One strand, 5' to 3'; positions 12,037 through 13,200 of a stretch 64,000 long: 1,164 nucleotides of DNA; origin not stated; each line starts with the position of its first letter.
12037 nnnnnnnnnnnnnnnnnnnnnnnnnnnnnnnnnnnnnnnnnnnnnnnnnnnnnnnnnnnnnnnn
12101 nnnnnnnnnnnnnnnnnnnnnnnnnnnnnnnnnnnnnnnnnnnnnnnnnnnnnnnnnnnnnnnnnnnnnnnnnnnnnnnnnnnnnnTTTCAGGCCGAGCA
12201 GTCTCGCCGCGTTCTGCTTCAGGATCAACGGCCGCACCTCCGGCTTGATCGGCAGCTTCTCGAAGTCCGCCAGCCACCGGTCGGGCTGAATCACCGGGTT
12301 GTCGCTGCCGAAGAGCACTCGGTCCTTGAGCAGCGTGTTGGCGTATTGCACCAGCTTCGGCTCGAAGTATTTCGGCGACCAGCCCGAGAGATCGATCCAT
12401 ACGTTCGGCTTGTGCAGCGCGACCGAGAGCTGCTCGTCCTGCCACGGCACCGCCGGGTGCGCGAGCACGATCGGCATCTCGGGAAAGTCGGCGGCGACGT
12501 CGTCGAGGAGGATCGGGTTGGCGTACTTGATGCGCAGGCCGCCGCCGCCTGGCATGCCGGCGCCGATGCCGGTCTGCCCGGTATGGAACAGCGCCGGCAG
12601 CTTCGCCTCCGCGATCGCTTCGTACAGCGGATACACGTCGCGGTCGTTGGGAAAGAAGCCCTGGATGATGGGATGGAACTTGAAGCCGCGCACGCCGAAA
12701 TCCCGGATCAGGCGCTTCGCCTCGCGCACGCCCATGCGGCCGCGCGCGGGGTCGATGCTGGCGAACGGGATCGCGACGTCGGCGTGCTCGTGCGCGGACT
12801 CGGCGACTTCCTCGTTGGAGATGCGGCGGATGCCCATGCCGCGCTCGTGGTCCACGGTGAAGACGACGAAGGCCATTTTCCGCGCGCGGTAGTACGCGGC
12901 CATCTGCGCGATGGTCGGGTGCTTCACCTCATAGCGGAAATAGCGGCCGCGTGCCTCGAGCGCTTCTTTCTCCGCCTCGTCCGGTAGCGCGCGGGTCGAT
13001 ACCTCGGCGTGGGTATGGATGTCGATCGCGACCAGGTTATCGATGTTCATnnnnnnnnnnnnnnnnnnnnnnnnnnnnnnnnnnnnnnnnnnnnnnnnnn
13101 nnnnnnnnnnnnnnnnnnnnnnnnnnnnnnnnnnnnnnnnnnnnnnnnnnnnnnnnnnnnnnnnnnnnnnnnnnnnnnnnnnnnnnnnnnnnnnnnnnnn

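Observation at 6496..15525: Nine-gene, translationally coupled operon embedding pcaHG among enzymes that do not belong to the beta-ketoadipate pathway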

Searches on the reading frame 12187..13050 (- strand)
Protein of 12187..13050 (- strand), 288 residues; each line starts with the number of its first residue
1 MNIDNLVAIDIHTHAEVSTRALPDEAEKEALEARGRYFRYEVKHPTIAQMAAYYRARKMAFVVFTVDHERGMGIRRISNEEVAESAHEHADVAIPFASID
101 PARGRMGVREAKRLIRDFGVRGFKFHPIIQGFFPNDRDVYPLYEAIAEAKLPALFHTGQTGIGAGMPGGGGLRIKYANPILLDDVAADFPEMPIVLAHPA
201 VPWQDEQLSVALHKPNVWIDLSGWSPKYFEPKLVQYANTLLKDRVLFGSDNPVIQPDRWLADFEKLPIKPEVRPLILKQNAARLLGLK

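Call 5: search_protein_families(library=pfam, proteins=[window:12187-13050:-])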
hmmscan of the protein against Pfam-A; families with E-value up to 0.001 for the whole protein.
window:12187-13050:- (288 aa): 1 family
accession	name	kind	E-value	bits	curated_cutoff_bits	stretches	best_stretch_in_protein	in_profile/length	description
PF04909.20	Amidohydro_2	-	7.1e-49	167.5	26.4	1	9-287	1-289/289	Amidohydrolase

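Call 6: search_protein_families(library=ncbifam, proteins=[window:12187-13050:-])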
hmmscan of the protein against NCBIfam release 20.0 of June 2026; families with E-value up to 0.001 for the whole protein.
window:12187-13050:- (288 aa): 0 families

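Call 8: search_solved_structures(query=window:12187-13050:-, max_evalue=0.001)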
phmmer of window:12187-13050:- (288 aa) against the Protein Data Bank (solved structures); distinct sequences matched with E-value up to 0.001: 1.
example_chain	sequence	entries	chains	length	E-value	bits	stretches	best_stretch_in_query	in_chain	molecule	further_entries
3irs_A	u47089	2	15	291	2.7e-22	82.9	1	75-286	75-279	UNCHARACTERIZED PROTEIN BB4693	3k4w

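Call 11: find_homologous_proteins(query=window:12187-13050:-, max_evalue=1e-20)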
Query window:12187-13050:- (288 aa): 8000 proteins with E <= 1e-20 among 8000 candidates; the best 120 are listed.
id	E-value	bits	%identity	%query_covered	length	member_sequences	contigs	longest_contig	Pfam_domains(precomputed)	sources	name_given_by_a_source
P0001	1.0e-191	654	100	100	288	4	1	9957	PF04909.21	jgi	-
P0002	5.1e-178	609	91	100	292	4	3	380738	PF04909.21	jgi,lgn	jgi:hypothetical protein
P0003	1.2e-176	604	91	100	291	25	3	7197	PF04909.21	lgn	-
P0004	3.5e-176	603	90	100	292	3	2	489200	PF04909.21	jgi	jgi:predicted TIM-barrel fold metal-dependent hydrolase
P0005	4.6e-176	602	90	100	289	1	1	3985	PF04909.21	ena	-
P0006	2.2e-175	600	90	100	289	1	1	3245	PF04909.21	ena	-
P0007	3.0e-175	600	89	100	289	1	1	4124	PF04909.21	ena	-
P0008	3.8e-175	599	89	100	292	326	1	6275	PF04909.21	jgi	jgi:hypothetical protein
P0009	1.1e-174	598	89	100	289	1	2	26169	PF04909.21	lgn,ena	-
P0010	1.8e-174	597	89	100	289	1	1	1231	PF04909.21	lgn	-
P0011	1.9e-174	597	89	100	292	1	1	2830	PF04909.21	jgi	-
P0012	2.8e-174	597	89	100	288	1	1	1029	PF04909.21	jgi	-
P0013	3.1e-174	596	90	100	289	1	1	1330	PF04909.21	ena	-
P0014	4.9e-174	596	88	100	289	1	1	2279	PF04909.21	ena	-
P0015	8.3e-174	595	88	100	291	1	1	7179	PF04909.21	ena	-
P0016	1.1e-173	595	90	100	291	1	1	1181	PF04909.21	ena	-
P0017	2.3e-173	594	88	100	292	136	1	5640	PF04909.21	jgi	-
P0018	2.7e-173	593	88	100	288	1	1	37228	PF04909.21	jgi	jgi:predicted TIM-barrel fold metal-dependent hydrolase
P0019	4.6e-173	593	88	100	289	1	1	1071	PF04909.21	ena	-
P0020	6.2e-173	592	89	100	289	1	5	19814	PF04909.21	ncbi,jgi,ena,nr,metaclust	ncbi:MAG: 4-hydroxyphenyl-beta-ketoacyl-CoA hydrolase [Betaproteobacteria bacterium RIFCSPLOWO2_02_6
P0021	7.8e-173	592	89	100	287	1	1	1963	PF04909.21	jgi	-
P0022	1.1e-172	591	89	100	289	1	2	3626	PF04909.21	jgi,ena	-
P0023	1.1e-172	591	89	100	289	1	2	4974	PF04909.21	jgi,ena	-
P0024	1.7e-172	591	88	100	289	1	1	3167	PF04909.21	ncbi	-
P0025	2.9e-172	590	89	100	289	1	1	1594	PF04909.21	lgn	-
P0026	3.7e-172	590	88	100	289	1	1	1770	PF04909.21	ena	-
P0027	3.8e-172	590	89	100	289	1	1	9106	PF04909.21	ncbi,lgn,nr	ncbi:MAG: amidohydrolase [Betaproteobacteria bacterium]|nr:MAG: amidohydrolase [Betaproteobacteria b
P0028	5.9e-172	589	89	100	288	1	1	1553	PF04909.21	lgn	-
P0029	7.2e-172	589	88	100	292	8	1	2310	PF04909.21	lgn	-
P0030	1.3e-171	588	88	100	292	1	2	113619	PF04909.21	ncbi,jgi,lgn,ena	jgi:predicted TIM-barrel fold metal-dependent hydrolase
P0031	1.7e-171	587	88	100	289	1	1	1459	PF04909.21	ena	-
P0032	1.7e-171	587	86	100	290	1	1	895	PF04909.21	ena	-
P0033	2.0e-171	587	88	100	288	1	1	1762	PF04909.21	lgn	-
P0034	2.4e-171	587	89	100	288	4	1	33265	PF04909.21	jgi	-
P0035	2.6e-171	587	88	100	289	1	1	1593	PF04909.21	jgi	-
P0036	3.1e-171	587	86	100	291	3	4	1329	PF04909.21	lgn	-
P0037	4.2e-171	586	88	100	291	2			PF04909.21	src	-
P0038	8.2e-171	585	88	100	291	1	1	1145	PF04909.21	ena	-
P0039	8.2e-171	585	88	100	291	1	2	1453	PF04909.21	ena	-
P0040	1.1e-170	585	87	100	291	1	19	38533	PF04909.21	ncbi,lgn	-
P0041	1.1e-170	585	87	100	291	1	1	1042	PF04909.21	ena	-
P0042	1.2e-170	585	87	100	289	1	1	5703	PF04909.21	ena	-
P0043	1.4e-170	584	88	100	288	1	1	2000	PF04909.21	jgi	jgi:predicted TIM-barrel fold metal-dependent hydrolase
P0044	1.5e-170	584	88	100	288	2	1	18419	PF04909.21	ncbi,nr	ncbi:MAG: amidohydrolase family protein [Burkholderiales bacterium]|nr:amidohydrolase family protein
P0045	1.8e-170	584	88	100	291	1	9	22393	PF04909.21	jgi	jgi:predicted TIM-barrel fold metal-dependent hydrolase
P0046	2.0e-170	584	88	100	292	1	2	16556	PF04909.21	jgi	-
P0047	2.1e-170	584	88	100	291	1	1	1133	PF04909.21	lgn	-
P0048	2.2e-170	584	88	100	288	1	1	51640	PF04909.21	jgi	jgi:hypothetical protein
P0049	2.3e-170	584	86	100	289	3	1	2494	PF04909.21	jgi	jgi:predicted TIM-barrel fold metal-dependent hydrolase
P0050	2.5e-170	584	88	100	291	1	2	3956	PF04909.21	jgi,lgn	-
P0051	2.5e-170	584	88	100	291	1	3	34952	PF04909.21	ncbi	-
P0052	2.6e-170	584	89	100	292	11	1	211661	PF04909.21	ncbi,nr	ncbi:MAG: amidohydrolase family protein [Burkholderiaceae bacterium]|nr:amidohydrolase family protei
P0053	2.8e-170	583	87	100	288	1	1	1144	PF04909.21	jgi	-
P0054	2.9e-170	583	88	100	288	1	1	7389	PF04909.21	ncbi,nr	ncbi:MAG: amidohydrolase family protein [Betaproteobacteria bacterium]|nr:amidohydrolase family prot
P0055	3.0e-170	583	88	100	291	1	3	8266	PF04909.21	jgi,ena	jgi:predicted TIM-barrel fold metal-dependent hydrolase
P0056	3.0e-170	583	88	100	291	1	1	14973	PF04909.21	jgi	jgi:predicted TIM-barrel fold metal-dependent hydrolase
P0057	3.0e-170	583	88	100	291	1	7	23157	PF04909.21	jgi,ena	jgi:hypothetical protein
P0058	3.3e-170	583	88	100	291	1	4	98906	PF04909.21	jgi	-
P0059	3.8e-170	583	87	100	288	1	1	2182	PF04909.21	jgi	-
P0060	3.8e-170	583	87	100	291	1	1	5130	PF04909.21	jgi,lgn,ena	-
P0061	4.5e-170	583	89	100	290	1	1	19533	PF04909.21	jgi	-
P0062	5.1e-170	583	87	100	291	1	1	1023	PF04909.21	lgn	-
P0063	5.1e-170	583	87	100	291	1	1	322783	PF04909.21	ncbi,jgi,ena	-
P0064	5.7e-170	582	87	100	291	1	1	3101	PF04909.21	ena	-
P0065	6.0e-170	582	87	100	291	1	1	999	PF04909.21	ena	-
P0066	6.4e-170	582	87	100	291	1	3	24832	PF04909.21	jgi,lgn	-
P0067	7.2e-170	582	88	100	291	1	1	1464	PF04909.21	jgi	-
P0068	7.9e-170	582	87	100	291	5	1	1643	PF04909.21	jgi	-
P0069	7.9e-170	582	87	100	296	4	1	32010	PF04909.21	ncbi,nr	ncbi:MAG: amidohydrolase family protein [Burkholderiales bacterium]|nr:amidohydrolase family protein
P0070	7.9e-170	582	87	100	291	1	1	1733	PF04909.21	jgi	jgi:predicted TIM-barrel fold metal-dependent hydrolase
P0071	7.9e-170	582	87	100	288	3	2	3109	PF04909.21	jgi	jgi:predicted TIM-barrel fold metal-dependent hydrolase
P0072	8.4e-170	582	87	100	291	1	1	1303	PF04909.21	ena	-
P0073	9.8e-170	582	87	100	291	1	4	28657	PF04909.21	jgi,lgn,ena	-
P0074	9.9e-170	582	87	100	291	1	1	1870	PF04909.21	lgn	-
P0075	1.1e-169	581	87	100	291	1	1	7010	PF04909.21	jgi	jgi:predicted TIM-barrel fold metal-dependent hydrolase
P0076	1.1e-169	581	87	100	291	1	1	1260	PF04909.21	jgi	-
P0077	1.4e-169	581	87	100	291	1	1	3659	PF04909.21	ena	-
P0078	1.4e-169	581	87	100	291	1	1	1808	PF04909.21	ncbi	-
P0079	1.5e-169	581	87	100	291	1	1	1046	PF04909.21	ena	-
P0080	1.5e-169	581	87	100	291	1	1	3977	PF04909.21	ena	-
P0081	1.5e-169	581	88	100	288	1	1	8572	PF04909.21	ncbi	ncbi:MAG: amidohydrolase family protein [Burkholderiales bacterium]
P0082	1.6e-169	581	88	100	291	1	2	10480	PF04909.21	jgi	-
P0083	1.7e-169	581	87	100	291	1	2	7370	PF04909.21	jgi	-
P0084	1.9e-169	581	86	100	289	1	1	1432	PF04909.21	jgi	jgi:hypothetical protein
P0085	1.9e-169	581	87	100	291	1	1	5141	PF04909.21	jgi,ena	jgi:predicted TIM-barrel fold metal-dependent hydrolase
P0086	1.9e-169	581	87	100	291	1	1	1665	PF04909.21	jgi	jgi:predicted TIM-barrel fold metal-dependent hydrolase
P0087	3.2e-169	580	87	100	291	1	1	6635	PF04909.21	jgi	jgi:predicted TIM-barrel fold metal-dependent hydrolase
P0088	3.3e-169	580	87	100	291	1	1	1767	PF04909.21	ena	-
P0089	3.4e-169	580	87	100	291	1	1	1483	PF04909.21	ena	-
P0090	4.3e-169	580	87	100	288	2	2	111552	PF04909.21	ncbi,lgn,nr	ncbi:MAG: amidohydrolase [Burkholderiaceae bacterium]|nr:amidohydrolase [Burkholderiaceae bacterium]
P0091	4.6e-169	579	87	100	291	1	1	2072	PF04909.21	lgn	-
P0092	4.9e-169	579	87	100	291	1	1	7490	PF04909.21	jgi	jgi:uncharacterized protein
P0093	5.3e-169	579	87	100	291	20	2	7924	PF04909.21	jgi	-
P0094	5.4e-169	579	86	100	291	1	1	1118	PF04909.21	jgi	jgi:predicted TIM-barrel fold metal-dependent hydrolase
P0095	6.1e-169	579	87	100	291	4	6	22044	PF04909.21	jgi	jgi:predicted TIM-barrel fold metal-dependent hydrolase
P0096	6.1e-169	579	86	100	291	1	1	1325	PF04909.21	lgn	-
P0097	6.6e-169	579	86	100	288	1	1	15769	PF04909.21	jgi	-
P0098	1.2e-168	578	87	100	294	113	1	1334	PF04909.21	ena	-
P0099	1.2e-168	578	86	100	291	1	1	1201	PF04909.21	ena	-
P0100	1.3e-168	578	86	100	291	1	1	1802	PF04909.21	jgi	-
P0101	1.3e-168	578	85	100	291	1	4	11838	PF04909.21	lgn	-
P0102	1.4e-168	578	86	100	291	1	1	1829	PF04909.21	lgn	-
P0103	1.6e-168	578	87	100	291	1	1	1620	PF04909.21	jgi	-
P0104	1.7e-168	578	86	100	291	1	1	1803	PF04909.21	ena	-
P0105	1.8e-168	577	86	100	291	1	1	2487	PF04909.21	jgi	-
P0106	2.0e-168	577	87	100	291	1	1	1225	PF04909.21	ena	-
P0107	2.1e-168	577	87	100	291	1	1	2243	PF04909.21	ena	-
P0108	2.2e-168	577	87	100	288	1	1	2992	PF04909.21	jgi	jgi:predicted TIM-barrel fold metal-dependent hydrolase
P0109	2.3e-168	577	86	100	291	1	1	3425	PF04909.21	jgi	-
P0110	2.4e-168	577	85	100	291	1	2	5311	PF04909.21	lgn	-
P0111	2.6e-168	577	87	100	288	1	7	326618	PF04909.21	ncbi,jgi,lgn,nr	ncbi:MAG: 4-hydroxyphenyl-beta-ketoacyl-CoA hydrolase [Burkholderiales bacterium]|jgi:predicted TIM-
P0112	3.1e-168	577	86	100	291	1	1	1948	PF04909.21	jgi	-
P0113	3.5e-168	577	87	100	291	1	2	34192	PF04909.21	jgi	-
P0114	3.6e-168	576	86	100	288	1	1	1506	PF04909.21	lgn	-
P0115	4.9e-168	576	85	100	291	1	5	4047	PF04909.21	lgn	-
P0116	5.9e-168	576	86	100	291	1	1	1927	PF04909.21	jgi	-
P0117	6.2e-168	576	87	100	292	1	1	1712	PF04909.21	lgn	-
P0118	7.0e-168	576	86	100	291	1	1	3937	PF04909.21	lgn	-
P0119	8.5e-168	575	86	100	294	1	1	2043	PF04909.21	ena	-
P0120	8.8e-168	575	86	100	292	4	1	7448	PF04909.21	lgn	-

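Call 12: find_related_loci(query=window:12187-13050:-, collection=genome_contigs, flank=10000)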
Query window:12187-13050:- (288 aa) in genome_contigs; peptide patterns used: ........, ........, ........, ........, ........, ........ (x = any residue, [..] = any of these).
600 stretches matched a pattern (row limit reached: there are more); 566 encode a relative of the query (tblastn E <= 1e-3); the best 80 are kept; 80 distinct loci.
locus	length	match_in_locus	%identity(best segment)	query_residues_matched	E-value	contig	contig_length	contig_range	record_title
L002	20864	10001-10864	89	1-288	2e-168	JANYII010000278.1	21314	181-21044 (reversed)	MAG: Betaproteobacteria bacterium isolate GL140_2_metabinner_39 GL140_2_k141_3181057, whole genome shotgun sequence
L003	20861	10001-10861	90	1-287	3e-168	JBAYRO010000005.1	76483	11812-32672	MAG: Burkholderiaceae bacterium isolate SO_2016_LW2_45 scaffold00464_LW138R_2016, whole genome shotgun sequence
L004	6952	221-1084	88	1-288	2e-165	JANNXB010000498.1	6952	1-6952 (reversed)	MAG: Betaproteobacteria bacterium isolate VAR_34_metabat_274 VAR_34_k141_1097708, whole genome shotgun sequence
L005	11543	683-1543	87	1-287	3e-164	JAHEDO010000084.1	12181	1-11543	MAG: Burkholderiaceae bacterium isolate Ww205 NODE_10011_length_12181_cov_3.294942, whole genome shotgun sequence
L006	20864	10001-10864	85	1-288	3e-161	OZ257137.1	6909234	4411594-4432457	MAG: Burkholderiales bacterium isolate 128e66b9-d80d-4fbb-ab6b-9336eb2d31d1 genome assembly, chromosome: 1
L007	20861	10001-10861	88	1-287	3e-159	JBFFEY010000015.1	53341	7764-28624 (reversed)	MAG: Burkholderiales bacterium isolate Mix_mud14.2021.12.3 k141_91190_length_53341_cov_13.5378, whole genome shotgun seq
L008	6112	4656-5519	85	1-288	2e-160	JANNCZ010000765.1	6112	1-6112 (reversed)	MAG: Burkholderiales bacterium isolate OTE_78_metabat_101_sub OTE_78_k141_1887508, whole genome shotgun sequence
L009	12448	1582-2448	81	1-288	1e-158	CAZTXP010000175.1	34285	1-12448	MAG TPA_asm: uncultured Enterobacteriaceae bacterium isolate binchicken_co200_30 genome assembly, contig: k141_392670, w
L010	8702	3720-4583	81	1-288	4e-156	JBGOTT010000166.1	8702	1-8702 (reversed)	MAG: Gammaproteobacteria bacterium isolate OBJ_0618_7090110_156 k141_7164806_length_8702_cov_102.4524, whole genome shot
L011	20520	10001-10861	86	1-287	3e-156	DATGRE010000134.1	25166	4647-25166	MAG TPA_asm: Zeimonas sp. isolate SMAG_U10443 k141_3263962, whole genome shotgun sequence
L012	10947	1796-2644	89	1-283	6e-156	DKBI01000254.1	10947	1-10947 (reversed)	MAG TPA_asm: Betaproteobacteria bacterium UBA6904 UBA6904_contig_13133, whole genome shotgun sequence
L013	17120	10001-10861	87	1-287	2e-155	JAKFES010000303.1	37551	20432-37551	MAG: Burkholderiaceae bacterium isolate LC079 contig-124_938, whole genome shotgun sequence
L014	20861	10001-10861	86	1-287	6e-155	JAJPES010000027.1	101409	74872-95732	MAG: Burkholderiaceae bacterium isolate Sulfur_bin.5 S42_k141_30277, whole genome shotgun sequence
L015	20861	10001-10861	84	1-287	2e-151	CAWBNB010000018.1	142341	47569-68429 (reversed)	MAG: uncultured beta proteobacterium isolate MFD02242.bin.1.340 genome assembly, contig: contig_25816, whole genome shot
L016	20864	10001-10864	81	1-288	2e-150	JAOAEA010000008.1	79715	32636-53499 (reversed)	MAG: Burkholderiales bacterium isolate SKW247 NODE_8_length_79715_cov_4.587237, whole genome shotgun sequence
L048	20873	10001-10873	62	1-287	9e-122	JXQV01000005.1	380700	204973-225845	Agrobacterium tumefaciens strain MEJ076 contig_5, whole genome shotgun sequence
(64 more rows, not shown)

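Call 17: find_encoding_contigs(protein=P0004, flank=10000, max_places=3)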
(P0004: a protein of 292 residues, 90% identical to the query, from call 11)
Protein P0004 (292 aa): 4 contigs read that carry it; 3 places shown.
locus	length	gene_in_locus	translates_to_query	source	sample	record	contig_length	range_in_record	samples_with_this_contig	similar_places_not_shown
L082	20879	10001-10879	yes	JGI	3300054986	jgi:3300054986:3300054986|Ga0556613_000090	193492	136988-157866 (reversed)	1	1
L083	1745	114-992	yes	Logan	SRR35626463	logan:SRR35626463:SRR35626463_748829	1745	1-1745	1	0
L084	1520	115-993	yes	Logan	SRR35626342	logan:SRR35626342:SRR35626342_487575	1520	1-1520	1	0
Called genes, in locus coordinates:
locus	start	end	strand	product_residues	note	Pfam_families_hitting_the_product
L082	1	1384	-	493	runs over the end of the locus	PF01946:Thi4 (faint), PF00890:FAD_binding_2 (weak), PF01134:GIDA (weak), PF01266:DAO (weak), PF01494:FAD_binding_3 (weak), PF07992:Pyr_redox_2 (weak), PF12831:FAD_oxidored, PF13450:NAD_binding_8 (weak), +1 more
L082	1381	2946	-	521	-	PF01841:Transglut_core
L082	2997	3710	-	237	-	PF20703:nSTAND1 (weak), PF00005:ABC_tran, PF13304:AAA_21 (faint)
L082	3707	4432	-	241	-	PF00005:ABC_tran, PF13304:AAA_21 (faint), PF12399:BCA_ABC_TP_C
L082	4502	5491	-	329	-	PF02653:BPD_transp_2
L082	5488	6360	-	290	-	PF02653:BPD_transp_2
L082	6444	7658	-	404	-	PF13458:Peripla_BP_6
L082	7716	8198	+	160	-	PF01047:MarR (weak), PF12802:MarR_2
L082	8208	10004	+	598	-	PF00501:AMP-binding, PF23562:AMP-binding_C_3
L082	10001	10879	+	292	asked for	PF04909:Amidohydro_2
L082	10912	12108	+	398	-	PF01139:RtcB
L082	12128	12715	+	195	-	PF00775:Dioxygenase_C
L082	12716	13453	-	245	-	PF00085:Thioredoxin, PF13098:Thioredoxin_2, PF13905:Thioredoxin_8 (weak), PF14559:TPR_19 (faint), PF14561:TPR_20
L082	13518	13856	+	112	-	PF12797:Fer4_2 (faint), PF12837:Fer4_6 (faint), PF13237:Fer4_10 (faint), PF12838:Fer4_7 (weak), PF13187:Fer4_9 (weak), PF00037:Fer4 (weak), PF11953:DUF3470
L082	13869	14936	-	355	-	PF00072:Response_reg, PF13487:HD_5, PF01966:HD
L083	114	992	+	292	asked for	PF04909:Amidohydro_2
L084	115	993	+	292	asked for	PF04909:Amidohydro_2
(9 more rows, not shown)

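Call 18: find_encoding_contigs(protein=P0111, flank=10000, max_places=3)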
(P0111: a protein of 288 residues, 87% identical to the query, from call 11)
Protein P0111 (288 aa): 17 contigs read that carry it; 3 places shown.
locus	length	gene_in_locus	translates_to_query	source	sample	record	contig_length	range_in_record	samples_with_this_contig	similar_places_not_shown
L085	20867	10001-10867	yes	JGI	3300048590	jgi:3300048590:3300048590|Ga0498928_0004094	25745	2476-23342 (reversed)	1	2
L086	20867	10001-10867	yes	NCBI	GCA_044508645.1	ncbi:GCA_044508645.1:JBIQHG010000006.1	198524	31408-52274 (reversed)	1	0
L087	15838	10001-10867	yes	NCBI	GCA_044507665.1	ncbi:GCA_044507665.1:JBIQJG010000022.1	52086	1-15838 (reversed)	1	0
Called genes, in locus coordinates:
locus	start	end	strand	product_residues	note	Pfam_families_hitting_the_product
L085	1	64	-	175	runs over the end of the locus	PF00080:Sod_Cu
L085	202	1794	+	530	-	PF00672:HAMP, PF00015:MCPsignal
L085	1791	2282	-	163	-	PF04115:Ureidogly_lyase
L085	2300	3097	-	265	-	PF00005:ABC_tran, PF13304:AAA_21 (faint)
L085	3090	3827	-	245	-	PF00005:ABC_tran, PF02463:SMC_N (faint), PF13304:AAA_21 (faint), PF12399:BCA_ABC_TP_C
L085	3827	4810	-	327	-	PF02653:BPD_transp_2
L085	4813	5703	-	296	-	PF02653:BPD_transp_2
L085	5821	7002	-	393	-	PF13433:Peripla_BP_5, PF13458:Peripla_BP_6, PF01094:ANF_receptor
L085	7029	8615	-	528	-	PF01425:Amidase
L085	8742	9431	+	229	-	PF00392:GntR, PF07729:FCD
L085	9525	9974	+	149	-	PF00582:Usp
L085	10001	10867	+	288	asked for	PF04909:Amidohydro_2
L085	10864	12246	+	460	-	PF07670:Gate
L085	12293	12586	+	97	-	PF02604:PhdYeFM_antitox (weak)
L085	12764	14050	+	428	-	PF02133:Transp_cyt_pur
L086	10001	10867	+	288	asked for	PF04909:Amidohydro_2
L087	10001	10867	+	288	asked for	PF04909:Amidohydro_2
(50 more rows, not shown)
